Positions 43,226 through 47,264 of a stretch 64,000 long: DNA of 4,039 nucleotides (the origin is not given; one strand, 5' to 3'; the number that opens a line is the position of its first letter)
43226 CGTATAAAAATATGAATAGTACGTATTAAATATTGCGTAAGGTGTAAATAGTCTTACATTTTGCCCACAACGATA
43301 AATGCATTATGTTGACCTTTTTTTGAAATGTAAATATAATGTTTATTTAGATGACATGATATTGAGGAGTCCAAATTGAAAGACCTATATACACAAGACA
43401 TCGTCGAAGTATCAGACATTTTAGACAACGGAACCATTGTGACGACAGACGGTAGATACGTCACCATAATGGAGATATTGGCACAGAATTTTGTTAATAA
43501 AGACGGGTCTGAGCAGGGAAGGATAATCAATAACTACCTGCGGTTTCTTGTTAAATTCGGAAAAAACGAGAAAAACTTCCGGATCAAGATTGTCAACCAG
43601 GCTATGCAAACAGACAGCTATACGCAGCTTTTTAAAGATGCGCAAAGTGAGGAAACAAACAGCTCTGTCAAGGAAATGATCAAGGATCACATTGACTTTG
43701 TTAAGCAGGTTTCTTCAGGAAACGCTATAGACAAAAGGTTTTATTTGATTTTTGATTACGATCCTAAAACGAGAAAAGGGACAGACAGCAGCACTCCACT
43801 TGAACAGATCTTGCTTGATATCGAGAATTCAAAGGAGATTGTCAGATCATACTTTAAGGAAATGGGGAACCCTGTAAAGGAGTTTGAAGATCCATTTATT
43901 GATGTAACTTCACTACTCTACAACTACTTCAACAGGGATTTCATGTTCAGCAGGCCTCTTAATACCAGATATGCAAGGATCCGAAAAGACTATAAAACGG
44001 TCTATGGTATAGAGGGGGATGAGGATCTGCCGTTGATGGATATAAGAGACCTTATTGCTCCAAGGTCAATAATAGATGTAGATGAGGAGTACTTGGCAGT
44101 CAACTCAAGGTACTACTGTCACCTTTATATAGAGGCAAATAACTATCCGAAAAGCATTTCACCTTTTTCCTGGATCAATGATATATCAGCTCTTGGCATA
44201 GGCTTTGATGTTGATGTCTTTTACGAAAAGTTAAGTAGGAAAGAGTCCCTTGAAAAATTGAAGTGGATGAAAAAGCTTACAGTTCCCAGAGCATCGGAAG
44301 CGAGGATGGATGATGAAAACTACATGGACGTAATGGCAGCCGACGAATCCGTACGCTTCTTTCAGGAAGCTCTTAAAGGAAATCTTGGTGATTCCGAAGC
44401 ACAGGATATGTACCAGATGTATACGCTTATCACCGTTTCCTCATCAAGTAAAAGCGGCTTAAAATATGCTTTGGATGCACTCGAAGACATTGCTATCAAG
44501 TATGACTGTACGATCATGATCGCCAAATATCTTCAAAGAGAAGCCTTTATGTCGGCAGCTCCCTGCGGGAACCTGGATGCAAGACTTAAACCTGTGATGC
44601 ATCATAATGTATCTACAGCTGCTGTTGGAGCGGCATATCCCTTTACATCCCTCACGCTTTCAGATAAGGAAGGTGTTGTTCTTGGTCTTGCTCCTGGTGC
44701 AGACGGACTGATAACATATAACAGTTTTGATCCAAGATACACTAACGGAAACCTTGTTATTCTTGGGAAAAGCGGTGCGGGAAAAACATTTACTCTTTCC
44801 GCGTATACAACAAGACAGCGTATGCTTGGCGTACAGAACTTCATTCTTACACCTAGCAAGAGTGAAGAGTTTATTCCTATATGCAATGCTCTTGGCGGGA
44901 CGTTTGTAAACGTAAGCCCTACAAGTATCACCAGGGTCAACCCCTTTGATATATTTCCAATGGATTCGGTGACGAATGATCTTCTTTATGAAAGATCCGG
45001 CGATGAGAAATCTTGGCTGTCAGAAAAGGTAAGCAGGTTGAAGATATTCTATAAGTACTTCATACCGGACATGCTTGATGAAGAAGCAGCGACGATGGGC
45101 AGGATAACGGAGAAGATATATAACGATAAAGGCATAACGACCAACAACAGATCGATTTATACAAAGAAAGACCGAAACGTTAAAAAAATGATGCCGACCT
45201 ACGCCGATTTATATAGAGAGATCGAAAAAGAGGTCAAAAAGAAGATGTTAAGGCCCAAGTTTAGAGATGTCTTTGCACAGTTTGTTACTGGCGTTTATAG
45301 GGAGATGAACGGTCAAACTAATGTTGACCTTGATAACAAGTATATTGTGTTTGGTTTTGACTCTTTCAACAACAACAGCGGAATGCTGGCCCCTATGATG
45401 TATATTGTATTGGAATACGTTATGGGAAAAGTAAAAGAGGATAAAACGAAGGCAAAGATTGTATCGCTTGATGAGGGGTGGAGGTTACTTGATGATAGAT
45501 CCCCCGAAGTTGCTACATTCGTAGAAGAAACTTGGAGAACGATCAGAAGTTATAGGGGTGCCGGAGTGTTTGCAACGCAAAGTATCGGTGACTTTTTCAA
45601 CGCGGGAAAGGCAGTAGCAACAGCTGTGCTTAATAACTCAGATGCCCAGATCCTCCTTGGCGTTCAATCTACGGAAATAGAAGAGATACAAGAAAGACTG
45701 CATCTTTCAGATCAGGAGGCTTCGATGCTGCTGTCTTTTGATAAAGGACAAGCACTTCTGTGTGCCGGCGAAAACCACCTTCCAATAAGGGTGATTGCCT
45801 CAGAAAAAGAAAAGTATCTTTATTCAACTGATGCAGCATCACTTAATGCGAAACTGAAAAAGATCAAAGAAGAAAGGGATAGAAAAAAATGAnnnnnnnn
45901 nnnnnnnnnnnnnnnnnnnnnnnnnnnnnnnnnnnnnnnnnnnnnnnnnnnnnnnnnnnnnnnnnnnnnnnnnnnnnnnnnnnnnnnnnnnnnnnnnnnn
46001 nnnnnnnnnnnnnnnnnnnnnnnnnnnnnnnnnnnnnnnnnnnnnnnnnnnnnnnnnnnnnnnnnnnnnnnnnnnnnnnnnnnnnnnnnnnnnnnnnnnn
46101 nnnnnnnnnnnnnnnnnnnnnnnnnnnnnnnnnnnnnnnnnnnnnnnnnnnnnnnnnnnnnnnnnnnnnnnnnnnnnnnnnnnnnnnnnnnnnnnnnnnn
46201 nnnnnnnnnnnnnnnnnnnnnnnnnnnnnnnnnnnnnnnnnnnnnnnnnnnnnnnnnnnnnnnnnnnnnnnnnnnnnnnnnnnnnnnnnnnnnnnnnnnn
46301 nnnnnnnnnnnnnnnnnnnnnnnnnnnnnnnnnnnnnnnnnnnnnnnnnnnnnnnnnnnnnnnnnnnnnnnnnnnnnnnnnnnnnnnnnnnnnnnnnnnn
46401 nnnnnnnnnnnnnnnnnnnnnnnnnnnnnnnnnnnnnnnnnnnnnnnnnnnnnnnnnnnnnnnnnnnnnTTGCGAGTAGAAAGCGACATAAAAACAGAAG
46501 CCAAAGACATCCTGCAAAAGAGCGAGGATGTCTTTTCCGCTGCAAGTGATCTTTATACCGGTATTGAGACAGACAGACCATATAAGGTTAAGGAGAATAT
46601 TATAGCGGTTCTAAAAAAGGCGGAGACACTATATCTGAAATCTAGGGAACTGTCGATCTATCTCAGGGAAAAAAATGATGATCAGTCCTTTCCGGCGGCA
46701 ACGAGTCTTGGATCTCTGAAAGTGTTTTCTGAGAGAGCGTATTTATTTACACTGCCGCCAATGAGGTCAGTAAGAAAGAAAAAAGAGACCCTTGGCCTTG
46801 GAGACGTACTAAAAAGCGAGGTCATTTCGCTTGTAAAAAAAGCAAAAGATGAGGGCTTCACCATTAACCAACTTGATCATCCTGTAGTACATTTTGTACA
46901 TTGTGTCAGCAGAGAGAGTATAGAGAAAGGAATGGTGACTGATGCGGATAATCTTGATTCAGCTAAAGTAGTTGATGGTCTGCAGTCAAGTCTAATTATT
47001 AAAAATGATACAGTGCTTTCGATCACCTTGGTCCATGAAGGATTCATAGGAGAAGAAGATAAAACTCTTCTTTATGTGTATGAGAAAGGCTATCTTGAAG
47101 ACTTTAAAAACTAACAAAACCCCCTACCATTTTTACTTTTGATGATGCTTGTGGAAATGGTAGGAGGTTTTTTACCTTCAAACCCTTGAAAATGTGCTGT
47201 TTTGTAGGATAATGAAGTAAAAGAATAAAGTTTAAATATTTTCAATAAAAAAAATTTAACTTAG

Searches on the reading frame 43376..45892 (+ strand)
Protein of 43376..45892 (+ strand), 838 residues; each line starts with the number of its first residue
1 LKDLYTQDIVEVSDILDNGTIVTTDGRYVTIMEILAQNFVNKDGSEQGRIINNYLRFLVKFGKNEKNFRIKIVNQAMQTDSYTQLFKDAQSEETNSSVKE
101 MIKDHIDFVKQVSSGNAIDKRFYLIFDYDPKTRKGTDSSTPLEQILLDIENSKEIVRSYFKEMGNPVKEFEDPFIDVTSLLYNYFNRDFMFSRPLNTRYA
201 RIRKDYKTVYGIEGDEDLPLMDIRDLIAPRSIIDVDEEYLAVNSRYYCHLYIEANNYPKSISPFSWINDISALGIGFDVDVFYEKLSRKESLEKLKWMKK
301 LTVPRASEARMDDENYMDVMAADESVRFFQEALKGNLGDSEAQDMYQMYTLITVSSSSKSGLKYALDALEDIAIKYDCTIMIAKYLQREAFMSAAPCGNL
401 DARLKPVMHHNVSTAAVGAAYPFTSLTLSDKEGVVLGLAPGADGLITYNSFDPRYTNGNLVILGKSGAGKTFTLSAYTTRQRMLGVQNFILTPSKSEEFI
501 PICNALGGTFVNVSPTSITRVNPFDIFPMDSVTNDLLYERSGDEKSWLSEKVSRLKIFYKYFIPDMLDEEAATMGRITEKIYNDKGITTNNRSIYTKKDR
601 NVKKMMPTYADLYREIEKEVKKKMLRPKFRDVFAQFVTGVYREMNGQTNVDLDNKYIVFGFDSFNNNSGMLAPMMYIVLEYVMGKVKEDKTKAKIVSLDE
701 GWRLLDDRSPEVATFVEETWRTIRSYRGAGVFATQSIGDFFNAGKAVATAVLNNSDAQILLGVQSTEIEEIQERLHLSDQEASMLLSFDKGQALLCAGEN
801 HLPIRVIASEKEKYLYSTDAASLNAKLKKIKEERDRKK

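Call 17: search_protein_families(library=pfam, proteins=[window:43376-45892:+], max_evalue=0.001)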
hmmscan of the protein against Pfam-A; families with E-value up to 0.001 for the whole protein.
window:43376-45892:+ (838 aa): 2 families
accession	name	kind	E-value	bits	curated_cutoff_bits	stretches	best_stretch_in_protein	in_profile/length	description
PF19044.6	P-loop_TraG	-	3.7e-24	85.6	25.8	1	455-792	27-349/413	TraG P-loop domain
PF12846.13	AAA_10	-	2.1e-07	30.7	27.5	1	666-744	214-290/362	AAA-like domain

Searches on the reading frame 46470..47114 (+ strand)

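Call 43: search_protein_families(library=pfam, proteins=[window:46470-47114:+], max_evalue=0.01)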
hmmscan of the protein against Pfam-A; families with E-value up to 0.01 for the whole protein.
window:46470-47114:+ (214 aa): 1 family
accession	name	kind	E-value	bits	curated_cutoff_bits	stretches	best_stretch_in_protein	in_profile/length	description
PF19595.4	DUF6100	-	0.00015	22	27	1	50-211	50-206/222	Family of unknown function (DUF6100)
